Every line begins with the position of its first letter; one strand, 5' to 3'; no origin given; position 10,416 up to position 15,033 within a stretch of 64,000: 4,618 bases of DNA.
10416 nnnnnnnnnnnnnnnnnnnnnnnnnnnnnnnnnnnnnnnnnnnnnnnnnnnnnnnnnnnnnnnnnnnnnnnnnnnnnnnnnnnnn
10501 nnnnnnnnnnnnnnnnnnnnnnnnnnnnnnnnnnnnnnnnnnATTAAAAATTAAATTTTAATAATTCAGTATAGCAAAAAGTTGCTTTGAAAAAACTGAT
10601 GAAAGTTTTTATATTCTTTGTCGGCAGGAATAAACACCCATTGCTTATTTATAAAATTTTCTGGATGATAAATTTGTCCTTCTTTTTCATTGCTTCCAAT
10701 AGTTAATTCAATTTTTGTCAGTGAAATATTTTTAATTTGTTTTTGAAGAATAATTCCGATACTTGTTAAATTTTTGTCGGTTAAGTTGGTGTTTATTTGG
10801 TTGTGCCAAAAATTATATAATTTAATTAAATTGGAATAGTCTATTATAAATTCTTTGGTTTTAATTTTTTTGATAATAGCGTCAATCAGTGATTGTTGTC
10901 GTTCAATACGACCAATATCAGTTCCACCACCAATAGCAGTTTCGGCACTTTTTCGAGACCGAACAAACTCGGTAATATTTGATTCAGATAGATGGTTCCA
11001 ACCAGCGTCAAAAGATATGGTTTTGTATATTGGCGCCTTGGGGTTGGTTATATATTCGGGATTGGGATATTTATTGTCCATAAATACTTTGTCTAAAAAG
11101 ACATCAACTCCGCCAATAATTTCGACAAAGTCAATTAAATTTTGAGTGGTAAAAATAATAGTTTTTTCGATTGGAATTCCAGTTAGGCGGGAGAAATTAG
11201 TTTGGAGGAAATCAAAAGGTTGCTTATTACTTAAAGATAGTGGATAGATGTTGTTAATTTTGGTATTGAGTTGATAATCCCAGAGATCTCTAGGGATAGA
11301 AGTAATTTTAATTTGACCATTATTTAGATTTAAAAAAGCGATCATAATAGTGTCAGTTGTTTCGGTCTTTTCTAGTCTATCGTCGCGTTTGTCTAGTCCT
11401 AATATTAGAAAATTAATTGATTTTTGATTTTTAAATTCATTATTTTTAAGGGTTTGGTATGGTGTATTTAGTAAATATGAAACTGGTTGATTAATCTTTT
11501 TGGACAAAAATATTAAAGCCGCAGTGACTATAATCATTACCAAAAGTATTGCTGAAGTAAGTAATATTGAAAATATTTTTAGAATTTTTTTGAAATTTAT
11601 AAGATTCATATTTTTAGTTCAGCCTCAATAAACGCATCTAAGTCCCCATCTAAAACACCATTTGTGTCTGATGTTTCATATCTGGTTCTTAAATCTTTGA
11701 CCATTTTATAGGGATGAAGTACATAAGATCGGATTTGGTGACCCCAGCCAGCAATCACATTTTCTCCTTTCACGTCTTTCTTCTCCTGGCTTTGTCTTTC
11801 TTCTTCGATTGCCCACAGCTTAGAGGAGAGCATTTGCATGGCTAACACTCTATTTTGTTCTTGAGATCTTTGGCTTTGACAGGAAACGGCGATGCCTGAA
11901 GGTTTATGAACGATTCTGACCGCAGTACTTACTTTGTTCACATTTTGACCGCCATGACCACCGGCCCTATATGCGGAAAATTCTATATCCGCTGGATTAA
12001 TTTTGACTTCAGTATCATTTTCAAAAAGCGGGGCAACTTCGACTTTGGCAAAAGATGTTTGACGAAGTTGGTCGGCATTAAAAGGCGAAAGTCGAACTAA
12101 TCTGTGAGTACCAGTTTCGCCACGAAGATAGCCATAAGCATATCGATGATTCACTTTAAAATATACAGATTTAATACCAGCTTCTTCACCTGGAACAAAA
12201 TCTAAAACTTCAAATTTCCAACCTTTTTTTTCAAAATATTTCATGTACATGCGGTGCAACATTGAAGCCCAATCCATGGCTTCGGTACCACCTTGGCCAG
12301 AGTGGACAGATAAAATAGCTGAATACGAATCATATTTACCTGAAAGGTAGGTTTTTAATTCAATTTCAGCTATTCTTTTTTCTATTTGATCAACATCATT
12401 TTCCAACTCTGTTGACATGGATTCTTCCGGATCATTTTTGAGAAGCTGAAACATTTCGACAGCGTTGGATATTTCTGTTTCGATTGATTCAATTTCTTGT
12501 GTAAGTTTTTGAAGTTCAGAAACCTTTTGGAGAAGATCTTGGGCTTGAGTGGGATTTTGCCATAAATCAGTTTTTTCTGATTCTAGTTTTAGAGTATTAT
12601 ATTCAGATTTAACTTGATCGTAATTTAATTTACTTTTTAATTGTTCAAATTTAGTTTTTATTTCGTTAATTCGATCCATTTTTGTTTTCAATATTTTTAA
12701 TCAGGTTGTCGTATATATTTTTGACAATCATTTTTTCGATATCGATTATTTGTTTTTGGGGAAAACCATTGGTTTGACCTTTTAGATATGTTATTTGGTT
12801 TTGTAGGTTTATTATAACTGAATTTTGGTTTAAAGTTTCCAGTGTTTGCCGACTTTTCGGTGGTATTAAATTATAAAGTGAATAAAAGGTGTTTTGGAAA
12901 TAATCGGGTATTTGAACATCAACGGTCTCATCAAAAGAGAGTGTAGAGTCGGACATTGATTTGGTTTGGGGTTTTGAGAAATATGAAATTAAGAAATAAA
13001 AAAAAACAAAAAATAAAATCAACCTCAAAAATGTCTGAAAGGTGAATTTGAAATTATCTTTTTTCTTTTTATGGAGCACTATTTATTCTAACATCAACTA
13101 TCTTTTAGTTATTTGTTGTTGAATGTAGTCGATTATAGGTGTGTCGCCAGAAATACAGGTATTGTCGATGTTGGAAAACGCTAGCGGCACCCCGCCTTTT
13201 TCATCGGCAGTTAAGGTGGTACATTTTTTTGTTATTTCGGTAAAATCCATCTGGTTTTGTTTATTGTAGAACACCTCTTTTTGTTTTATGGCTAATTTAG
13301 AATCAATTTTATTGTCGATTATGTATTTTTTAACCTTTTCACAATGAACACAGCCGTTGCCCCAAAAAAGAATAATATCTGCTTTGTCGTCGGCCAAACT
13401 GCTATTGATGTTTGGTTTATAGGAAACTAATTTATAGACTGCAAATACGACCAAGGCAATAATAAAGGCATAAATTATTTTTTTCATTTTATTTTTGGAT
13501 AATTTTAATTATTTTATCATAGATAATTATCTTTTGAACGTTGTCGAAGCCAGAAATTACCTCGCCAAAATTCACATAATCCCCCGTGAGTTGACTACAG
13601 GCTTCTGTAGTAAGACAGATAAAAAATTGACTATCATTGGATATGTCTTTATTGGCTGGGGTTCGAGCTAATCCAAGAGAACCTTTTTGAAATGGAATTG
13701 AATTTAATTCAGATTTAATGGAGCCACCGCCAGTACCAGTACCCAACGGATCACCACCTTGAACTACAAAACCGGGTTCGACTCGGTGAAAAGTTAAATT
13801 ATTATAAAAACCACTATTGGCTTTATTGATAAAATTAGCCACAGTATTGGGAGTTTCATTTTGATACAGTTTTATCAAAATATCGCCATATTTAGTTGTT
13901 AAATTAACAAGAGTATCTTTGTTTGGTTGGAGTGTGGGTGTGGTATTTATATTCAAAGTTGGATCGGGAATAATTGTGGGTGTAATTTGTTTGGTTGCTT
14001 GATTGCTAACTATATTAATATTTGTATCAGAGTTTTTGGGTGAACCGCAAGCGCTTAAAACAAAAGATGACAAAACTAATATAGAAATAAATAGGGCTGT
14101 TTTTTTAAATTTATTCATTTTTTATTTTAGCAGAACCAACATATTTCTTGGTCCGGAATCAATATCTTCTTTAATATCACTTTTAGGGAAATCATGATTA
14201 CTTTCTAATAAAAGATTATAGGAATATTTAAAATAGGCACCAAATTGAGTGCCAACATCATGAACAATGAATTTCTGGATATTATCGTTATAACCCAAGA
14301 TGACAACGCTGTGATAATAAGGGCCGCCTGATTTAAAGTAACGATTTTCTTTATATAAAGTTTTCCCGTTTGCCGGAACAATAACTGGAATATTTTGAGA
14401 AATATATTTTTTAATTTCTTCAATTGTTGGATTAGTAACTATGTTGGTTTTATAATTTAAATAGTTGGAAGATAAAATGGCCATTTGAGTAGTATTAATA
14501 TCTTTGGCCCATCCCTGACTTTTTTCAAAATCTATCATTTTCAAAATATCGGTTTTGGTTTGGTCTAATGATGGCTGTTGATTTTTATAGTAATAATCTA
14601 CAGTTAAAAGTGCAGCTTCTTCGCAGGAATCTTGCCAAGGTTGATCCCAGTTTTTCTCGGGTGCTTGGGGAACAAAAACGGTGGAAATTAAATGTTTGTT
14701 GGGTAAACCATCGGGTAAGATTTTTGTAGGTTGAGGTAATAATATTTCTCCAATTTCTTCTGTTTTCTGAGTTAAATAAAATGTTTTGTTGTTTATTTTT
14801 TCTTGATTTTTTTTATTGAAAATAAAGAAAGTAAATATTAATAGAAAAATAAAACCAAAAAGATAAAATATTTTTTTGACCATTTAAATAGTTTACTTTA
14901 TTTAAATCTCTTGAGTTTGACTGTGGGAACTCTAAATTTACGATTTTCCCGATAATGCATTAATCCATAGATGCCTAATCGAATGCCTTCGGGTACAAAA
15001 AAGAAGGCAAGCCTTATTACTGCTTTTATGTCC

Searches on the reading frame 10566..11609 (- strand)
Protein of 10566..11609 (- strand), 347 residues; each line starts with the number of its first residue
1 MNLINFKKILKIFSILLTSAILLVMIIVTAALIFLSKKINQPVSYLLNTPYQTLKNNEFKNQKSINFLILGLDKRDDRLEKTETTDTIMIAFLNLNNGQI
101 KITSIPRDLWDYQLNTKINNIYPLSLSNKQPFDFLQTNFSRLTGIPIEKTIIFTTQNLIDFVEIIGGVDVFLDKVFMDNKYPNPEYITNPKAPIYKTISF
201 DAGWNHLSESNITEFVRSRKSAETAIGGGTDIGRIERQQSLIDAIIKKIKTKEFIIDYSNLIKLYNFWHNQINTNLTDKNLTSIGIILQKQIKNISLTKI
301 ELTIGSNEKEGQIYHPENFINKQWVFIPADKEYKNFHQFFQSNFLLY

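Call 3: search_protein_families(library=pfam, proteins=[window:10566-11609:-], max_evalue=1)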
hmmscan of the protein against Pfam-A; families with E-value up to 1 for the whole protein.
window:10566-11609:- (347 aa): 1 family
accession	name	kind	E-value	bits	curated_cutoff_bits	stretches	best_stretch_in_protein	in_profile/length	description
PF03816.19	LytR_cpsA_psr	-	1.4e-20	74.4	24.6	1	85-250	2-149/150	LytR_cpsA_psr family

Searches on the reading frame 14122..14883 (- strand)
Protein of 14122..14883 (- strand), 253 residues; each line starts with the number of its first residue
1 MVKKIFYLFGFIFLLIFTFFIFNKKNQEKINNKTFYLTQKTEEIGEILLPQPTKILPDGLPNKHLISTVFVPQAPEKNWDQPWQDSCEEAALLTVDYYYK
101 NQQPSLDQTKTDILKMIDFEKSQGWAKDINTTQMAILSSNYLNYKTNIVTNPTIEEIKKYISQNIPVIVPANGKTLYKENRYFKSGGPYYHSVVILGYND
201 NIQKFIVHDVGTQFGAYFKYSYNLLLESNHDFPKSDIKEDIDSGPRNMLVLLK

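Call 3: search_protein_families(library=pfam, proteins=[window:14122-14883:-], max_evalue=1)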
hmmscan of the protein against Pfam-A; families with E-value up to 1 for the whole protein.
window:14122-14883:- (253 aa): 1 family
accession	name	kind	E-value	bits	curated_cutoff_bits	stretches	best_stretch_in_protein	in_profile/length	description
PF13529.12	Peptidase_C39_2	-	4.6e-10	40.7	24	1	83-209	12-141/143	Peptidase_C39 like family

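Call 4: search_protein_families(library=ncbifam, proteins=[window:14122-14883:-], max_evalue=1)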
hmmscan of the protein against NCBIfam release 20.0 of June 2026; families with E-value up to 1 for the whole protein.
window:14122-14883:- (253 aa): 1 family
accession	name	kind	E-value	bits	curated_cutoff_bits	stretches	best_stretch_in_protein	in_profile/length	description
NF045837.1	Mplas_Cys_pep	subfamily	0.00036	20.5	45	1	119-208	102-190/240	putative cysteine peptidase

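Call 67: search_protein_families(library=phrogs, proteins=[window:14122-14883:-], max_evalue=0.01)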
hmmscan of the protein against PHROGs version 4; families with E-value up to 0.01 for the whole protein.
window:14122-14883:- (253 aa): 1 family
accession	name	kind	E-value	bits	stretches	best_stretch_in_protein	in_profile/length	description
phrog_29753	-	unknown function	0.00016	21.9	1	140-223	83-151/374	-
